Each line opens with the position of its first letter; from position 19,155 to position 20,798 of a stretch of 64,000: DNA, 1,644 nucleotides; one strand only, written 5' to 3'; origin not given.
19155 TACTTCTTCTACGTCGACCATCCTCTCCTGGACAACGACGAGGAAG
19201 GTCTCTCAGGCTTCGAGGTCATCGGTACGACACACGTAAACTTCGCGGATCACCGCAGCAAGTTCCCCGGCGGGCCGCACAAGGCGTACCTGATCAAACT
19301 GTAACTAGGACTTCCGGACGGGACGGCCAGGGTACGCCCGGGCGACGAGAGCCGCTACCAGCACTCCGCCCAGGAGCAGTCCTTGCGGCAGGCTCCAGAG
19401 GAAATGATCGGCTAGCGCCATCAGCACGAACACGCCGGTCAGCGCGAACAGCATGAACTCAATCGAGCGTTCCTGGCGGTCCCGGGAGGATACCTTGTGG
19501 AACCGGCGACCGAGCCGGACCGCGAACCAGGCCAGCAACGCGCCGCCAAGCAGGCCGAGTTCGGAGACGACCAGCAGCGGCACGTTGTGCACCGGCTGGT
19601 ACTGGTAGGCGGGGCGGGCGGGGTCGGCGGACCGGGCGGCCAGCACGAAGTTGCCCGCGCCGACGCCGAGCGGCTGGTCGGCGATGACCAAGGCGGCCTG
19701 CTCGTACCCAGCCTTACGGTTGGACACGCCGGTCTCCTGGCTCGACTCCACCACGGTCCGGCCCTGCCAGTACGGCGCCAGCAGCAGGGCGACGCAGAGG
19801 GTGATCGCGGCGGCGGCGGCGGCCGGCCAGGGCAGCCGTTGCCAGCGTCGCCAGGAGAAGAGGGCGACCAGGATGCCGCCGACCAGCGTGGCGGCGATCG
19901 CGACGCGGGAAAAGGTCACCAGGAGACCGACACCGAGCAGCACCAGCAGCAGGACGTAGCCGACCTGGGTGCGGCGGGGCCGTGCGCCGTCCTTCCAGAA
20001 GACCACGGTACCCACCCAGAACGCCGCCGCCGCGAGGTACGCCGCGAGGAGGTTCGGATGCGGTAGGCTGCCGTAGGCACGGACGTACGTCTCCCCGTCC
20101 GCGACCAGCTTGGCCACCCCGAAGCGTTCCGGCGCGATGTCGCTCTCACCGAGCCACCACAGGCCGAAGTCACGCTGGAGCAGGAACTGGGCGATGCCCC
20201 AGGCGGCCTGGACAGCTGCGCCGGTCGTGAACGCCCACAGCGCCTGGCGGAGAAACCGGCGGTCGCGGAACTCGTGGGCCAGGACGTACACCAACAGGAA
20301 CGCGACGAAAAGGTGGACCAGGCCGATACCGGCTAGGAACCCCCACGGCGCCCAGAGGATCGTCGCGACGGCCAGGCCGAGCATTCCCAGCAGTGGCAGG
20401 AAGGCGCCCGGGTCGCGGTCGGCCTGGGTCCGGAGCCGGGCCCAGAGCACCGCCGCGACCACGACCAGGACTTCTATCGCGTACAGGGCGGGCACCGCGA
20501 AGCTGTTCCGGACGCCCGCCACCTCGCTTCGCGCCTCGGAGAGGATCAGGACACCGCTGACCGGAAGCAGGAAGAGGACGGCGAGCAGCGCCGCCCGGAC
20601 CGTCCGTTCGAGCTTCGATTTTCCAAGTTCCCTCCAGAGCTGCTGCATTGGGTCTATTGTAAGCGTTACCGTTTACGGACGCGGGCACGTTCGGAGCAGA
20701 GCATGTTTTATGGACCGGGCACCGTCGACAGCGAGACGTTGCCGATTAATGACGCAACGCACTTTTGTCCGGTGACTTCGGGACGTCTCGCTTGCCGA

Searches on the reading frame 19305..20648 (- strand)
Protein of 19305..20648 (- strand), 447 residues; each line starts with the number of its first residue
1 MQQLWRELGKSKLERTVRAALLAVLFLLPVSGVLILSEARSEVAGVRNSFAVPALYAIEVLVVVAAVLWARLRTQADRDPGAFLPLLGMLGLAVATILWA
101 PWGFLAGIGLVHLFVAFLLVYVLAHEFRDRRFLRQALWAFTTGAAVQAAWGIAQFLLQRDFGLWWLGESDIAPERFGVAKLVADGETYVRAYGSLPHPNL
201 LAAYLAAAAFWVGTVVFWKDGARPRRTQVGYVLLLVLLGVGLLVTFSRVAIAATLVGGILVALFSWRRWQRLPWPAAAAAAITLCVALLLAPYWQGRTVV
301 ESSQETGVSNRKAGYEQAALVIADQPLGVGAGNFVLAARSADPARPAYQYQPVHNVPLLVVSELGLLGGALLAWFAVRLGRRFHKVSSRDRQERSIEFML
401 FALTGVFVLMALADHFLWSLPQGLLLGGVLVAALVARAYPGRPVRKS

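Call 63: search_protein_families(library=pfam, proteins=[window:19305-20648:-], max_evalue=0.001)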
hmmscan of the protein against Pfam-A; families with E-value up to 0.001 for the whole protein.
window:19305-20648:- (447 aa): 1 family
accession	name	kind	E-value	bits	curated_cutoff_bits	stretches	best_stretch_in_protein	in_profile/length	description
PF04932.20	Wzy_C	-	2.6e-16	60.2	31.7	1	233-372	1-148/149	O-Antigen ligase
